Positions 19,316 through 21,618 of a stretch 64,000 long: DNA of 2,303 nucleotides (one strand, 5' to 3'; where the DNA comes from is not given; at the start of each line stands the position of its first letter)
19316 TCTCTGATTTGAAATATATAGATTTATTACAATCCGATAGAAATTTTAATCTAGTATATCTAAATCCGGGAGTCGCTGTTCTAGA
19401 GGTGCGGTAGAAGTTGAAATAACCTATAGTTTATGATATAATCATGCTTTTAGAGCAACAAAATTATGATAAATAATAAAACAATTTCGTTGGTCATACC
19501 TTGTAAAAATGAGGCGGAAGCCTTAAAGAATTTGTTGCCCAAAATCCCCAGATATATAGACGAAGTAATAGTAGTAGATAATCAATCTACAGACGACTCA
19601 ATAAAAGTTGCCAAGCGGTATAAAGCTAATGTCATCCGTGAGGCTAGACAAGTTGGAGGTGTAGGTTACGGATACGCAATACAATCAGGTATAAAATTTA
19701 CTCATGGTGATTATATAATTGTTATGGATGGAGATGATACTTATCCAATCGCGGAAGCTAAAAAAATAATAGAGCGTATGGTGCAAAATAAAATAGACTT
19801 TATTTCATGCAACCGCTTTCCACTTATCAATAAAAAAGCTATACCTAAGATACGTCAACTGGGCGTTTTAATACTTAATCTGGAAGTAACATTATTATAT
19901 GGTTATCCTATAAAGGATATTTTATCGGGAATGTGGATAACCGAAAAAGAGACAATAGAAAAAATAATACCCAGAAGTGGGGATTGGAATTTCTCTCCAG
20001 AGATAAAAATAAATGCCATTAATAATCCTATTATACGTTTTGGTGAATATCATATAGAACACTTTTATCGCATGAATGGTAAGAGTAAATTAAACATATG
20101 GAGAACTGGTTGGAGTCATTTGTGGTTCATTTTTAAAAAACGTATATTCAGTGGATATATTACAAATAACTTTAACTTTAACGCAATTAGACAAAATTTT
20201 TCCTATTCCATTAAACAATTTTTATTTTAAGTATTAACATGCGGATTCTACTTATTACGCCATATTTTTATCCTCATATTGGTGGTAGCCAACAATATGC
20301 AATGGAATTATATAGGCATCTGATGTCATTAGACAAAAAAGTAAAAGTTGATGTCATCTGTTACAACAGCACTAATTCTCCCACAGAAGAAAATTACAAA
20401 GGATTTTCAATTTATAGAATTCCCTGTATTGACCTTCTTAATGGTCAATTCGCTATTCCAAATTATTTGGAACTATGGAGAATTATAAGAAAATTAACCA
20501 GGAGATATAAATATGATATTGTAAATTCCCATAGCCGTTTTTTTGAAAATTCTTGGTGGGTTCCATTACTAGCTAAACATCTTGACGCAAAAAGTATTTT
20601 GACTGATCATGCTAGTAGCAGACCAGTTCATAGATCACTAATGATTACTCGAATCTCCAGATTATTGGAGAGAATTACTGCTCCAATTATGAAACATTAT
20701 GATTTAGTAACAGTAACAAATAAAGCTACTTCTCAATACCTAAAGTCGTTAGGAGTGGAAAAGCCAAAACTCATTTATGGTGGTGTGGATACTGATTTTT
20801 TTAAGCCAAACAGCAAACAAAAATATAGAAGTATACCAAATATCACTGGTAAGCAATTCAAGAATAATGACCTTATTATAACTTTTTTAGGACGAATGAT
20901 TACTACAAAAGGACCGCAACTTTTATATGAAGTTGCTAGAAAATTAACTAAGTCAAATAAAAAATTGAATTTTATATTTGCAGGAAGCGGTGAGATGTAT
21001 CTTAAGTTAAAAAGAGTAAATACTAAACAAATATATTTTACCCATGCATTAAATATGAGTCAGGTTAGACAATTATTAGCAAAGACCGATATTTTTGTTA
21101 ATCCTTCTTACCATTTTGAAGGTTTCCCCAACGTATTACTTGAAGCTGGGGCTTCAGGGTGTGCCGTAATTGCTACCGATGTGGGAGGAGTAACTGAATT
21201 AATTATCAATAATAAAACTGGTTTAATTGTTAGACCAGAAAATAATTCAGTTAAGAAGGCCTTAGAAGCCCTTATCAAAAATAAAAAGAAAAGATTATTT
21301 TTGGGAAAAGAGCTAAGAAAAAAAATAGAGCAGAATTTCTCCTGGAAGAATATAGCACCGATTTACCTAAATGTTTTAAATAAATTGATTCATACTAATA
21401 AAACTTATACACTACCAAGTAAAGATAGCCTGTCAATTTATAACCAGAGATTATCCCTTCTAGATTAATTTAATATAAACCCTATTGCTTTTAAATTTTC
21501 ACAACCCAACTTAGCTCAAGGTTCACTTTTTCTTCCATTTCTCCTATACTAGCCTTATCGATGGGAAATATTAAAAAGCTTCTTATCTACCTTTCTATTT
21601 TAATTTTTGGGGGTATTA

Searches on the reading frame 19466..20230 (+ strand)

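Call 13: search_protein_families(library=pfam, proteins=[window:19466-20230:+], max_evalue=0.001)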
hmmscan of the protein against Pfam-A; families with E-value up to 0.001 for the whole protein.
window:19466-20230:+ (254 aa): 3 families
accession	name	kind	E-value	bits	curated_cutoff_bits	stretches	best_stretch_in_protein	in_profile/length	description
PF00535.33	Glycos_transf_2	-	4.7e-21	75.9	23.3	1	8-123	1-121/168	Glycosyl transferase family 2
PF13641.12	Glyco_tranf_2_3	-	0.00025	21.6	27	1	7-117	3-123/230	Glycosyltransferase like family 2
PF10111.15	Glyco_tranf_2_2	-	0.00051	20.1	27.3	1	8-103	1-104/276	Glycosyltransferase like family 2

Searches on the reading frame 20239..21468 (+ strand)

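Call 13: search_protein_families(library=pfam, proteins=[window:20239-21468:+], max_evalue=0.001)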
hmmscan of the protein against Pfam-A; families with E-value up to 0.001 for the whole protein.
window:20239-21468:+ (409 aa): 8 families
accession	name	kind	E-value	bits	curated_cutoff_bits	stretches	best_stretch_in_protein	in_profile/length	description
PF00534.26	Glycos_transf_1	-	1.4e-32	113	26.4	1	206-361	10-171/172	Glycosyl transferases group 1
PF13692.12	Glyco_trans_1_4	-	1.6e-27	97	27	1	213-348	3-142/142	Glycosyl transferases group 1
PF13439.12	Glyco_transf_4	-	3.9e-20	73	28.5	1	14-186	1-169/170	Glycosyltransferase Family 4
PF13579.12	Glyco_trans_4_4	-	3e-12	47.6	29.7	1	15-178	1-152/158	Glycosyl transferase 4-like domain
PF13524.12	Glyco_trans_1_2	-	2.5e-08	34.4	25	1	235-373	8-139/144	Glycosyl transferase-like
PF08288.18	PIGA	-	6e-05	24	27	1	54-125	14-84/90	PIGA (GPI anchor biosynthesis)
PF13477.12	Glyco_trans_4_2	-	0.00021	21.9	23.4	0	32-126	21-109/139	Glycosyl transferase 4-like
PF20706.3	GT4-conflict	-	0.00023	20.7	26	1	272-373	271-382/385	Family 4 Glycosyltransferase in conflict systems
